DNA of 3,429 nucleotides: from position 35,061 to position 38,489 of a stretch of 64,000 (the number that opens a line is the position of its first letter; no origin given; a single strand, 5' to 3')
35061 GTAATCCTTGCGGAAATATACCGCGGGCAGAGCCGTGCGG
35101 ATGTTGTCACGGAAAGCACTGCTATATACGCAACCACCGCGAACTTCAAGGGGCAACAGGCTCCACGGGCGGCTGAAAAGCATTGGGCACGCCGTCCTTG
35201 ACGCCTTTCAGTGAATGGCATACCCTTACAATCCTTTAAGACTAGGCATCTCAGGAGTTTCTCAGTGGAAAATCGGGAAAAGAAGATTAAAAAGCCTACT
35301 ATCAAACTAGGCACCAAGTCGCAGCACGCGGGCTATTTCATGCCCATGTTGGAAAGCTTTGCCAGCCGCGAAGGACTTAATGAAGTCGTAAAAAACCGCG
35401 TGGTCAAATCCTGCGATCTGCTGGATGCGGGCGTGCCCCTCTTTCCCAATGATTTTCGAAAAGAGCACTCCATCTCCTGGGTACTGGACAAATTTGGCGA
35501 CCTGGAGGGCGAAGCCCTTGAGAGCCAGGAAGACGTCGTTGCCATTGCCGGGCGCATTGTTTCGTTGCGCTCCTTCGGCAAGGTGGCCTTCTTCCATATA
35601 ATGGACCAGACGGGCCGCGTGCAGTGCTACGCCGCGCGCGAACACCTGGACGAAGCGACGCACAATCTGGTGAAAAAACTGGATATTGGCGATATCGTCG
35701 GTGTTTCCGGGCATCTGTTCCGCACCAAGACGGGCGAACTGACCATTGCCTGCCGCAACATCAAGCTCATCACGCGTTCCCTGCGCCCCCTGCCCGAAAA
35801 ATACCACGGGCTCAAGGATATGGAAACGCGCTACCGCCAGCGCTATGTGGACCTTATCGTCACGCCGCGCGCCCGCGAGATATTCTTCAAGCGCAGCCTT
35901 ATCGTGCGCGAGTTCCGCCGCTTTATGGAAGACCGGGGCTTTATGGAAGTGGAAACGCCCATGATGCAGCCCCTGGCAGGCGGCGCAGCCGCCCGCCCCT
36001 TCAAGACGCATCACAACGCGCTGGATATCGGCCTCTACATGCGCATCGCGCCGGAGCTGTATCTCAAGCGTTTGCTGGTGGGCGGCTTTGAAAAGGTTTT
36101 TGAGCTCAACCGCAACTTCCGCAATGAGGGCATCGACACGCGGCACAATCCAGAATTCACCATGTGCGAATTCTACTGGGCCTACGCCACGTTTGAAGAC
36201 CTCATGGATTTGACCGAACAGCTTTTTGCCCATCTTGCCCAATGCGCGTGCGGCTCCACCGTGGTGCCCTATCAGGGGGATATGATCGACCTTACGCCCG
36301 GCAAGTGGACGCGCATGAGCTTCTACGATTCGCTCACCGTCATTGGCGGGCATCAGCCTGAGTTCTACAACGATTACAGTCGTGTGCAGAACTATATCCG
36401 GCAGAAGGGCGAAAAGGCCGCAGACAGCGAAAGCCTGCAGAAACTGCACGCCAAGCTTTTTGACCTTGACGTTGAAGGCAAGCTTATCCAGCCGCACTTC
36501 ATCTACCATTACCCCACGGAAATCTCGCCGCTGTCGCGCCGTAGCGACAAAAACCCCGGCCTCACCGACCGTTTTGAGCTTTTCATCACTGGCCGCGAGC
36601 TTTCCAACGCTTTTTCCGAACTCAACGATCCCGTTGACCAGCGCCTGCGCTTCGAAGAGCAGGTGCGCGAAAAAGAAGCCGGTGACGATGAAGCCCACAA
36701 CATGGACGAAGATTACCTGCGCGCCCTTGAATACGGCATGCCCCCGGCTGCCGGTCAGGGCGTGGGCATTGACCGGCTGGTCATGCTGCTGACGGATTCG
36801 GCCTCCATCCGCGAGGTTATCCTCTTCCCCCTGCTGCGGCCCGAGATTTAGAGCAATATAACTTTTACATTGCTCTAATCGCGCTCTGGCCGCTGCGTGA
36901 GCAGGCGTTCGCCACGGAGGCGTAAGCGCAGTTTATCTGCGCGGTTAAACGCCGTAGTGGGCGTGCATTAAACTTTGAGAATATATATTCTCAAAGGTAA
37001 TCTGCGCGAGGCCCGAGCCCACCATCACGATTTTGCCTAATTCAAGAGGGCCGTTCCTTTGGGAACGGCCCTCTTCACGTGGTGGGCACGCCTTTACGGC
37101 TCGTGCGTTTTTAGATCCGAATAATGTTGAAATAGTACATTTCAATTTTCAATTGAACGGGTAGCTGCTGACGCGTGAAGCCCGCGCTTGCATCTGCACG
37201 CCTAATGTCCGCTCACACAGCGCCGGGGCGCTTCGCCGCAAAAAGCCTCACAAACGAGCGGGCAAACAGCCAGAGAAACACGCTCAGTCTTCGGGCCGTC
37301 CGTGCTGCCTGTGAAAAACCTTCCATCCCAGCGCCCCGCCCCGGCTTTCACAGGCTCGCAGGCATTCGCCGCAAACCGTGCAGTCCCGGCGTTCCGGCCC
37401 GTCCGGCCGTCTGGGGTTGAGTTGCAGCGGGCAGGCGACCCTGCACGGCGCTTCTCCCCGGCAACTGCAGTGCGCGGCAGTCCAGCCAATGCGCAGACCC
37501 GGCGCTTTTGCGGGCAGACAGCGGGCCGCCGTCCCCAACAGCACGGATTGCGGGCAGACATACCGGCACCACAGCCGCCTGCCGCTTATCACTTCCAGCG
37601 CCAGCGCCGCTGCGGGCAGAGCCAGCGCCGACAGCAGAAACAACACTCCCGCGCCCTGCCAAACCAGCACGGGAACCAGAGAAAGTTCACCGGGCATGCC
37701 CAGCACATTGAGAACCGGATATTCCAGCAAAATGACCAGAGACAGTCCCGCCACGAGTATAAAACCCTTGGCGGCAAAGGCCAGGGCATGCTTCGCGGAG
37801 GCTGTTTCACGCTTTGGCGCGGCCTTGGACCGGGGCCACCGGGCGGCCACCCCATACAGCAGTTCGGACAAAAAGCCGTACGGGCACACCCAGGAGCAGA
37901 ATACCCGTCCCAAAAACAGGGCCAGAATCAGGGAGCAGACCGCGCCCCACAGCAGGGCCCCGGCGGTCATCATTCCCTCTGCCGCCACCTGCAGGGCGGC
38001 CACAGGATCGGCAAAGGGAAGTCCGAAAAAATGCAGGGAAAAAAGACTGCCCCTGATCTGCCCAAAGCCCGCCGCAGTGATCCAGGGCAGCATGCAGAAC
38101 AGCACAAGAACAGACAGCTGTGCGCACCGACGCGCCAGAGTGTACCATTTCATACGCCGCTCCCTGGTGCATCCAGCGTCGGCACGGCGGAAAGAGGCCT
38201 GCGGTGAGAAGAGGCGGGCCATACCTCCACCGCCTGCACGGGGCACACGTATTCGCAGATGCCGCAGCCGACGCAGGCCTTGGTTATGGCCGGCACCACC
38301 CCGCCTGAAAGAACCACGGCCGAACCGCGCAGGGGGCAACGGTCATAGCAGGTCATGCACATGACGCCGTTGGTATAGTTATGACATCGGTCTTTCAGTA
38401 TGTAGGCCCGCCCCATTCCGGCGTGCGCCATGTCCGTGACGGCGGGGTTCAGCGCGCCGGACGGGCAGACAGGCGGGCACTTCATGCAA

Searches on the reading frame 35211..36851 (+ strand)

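Call 29: search_protein_families(library=pfam, proteins=[window:35211-36851:+], max_evalue=0.001)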
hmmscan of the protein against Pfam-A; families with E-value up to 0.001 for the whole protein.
window:35211-36851:+ (546 aa): 3 families
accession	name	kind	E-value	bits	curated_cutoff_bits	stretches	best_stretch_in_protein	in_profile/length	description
PF00152.25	tRNA-synt_2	-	4.8e-89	298.9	25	1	203-541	1-306/308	tRNA synthetases class II (D, K and N)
PF01336.31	tRNA_anti-codon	-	2.3e-17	63.1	27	1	110-187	1-75/75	OB-fold nucleic acid binding domain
PF01409.25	tRNA-synt_2d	-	2.8e-05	24.2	19.8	0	295-343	104-154/246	tRNA synthetases class II core domain (F)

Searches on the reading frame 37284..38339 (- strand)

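Call 30: search_protein_families(library=pfam, proteins=[window:37284-38339:-], max_evalue=0.001)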
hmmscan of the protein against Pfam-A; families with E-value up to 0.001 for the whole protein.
window:37284-38339:- (351 aa): 1 family
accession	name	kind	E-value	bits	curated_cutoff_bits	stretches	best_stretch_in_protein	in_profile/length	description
PF12801.12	Fer4_5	-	6.9e-14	52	22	2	127-168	3-45/48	4Fe-4S binding domain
